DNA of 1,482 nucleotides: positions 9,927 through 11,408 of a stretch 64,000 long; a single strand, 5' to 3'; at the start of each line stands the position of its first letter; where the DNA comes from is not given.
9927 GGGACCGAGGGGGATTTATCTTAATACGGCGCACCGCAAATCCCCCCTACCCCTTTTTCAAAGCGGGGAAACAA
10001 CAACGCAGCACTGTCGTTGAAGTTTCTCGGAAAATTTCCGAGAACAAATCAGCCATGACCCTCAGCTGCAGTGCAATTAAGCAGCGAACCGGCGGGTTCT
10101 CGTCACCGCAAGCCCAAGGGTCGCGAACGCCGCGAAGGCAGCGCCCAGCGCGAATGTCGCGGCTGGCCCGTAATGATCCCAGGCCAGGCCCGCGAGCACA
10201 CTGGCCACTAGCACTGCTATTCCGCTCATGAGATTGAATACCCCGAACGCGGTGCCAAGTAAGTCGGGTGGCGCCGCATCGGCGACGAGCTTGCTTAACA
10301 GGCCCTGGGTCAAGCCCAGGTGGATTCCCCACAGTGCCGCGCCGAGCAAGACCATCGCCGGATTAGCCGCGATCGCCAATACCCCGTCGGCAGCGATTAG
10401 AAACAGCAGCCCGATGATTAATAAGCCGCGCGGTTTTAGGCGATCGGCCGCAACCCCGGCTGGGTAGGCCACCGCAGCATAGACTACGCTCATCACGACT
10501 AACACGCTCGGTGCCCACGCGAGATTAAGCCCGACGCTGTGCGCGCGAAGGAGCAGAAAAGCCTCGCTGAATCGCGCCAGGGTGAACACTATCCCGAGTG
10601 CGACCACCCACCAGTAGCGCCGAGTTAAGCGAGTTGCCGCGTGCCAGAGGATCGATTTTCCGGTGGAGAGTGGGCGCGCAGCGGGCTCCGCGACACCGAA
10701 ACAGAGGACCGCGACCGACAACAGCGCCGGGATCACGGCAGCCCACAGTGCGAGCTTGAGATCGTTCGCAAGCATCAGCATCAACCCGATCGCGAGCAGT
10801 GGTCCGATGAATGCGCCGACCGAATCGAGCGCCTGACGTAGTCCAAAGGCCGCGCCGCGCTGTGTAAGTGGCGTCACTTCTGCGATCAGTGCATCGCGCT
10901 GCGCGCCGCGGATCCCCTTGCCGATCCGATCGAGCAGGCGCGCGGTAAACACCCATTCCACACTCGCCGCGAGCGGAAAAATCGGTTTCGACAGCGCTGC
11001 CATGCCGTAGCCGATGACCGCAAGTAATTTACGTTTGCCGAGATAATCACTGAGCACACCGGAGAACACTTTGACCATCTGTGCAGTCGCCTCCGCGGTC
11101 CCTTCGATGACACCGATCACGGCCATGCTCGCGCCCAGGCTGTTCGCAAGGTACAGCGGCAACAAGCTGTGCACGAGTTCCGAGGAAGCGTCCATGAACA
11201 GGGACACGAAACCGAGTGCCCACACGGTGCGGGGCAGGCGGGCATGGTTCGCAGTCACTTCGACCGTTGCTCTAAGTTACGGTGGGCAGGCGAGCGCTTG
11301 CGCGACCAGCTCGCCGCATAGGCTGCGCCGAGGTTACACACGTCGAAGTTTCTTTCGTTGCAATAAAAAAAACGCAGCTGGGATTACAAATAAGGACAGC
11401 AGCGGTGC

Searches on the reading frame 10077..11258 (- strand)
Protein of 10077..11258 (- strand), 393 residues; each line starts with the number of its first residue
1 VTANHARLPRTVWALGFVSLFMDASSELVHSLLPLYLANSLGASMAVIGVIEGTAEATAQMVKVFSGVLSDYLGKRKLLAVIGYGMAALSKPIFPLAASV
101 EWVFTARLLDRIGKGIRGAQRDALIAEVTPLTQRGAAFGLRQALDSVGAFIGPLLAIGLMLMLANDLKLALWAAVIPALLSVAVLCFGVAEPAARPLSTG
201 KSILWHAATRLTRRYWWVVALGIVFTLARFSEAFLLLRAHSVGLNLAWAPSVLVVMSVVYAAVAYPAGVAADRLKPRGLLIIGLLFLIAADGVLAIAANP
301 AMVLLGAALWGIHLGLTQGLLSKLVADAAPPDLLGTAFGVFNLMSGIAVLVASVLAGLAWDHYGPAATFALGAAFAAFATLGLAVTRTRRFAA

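Call 67: search_protein_families(library=ncbifam, proteins=[window:10077-11258:-], max_evalue=0.00001)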
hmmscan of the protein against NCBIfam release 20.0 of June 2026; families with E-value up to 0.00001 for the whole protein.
window:10077-11258:- (393 aa): 7 families
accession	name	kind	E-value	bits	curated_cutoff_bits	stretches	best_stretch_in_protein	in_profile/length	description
TIGR00880.1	2_A_01_02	superfamily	1.2e-12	48.2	131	1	62-189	14-138/141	multidrug resistance protein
NF012177.1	tet_MFS_42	exception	1.1e-10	41.4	850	1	47-185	37-169/411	tetracycline efflux MFS transporter Tet(42)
TIGR00881.1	2A0104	subfamily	2.9e-10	39.7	407.75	0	36-186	20-169/379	phosphoglycerate transporter protein PgtP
TIGR00879.1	SP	subfamily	1.2e-07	30.7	237.8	0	251-383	106-241/510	sugar porter family MFS transporter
NF008650.1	PRK11646.1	equivalog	8.8e-07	28.3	469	1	28-221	28-217/400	multidrug efflux MFS transporter MdtH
NF007077.0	PRK09528.1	subfamily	9.7e-07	27.6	429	0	11-94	12-95/421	galactoside permease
NF009048.0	PRK12382.1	subfamily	4.7e-06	25.6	364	0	29-390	34-391/392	arabinose transporter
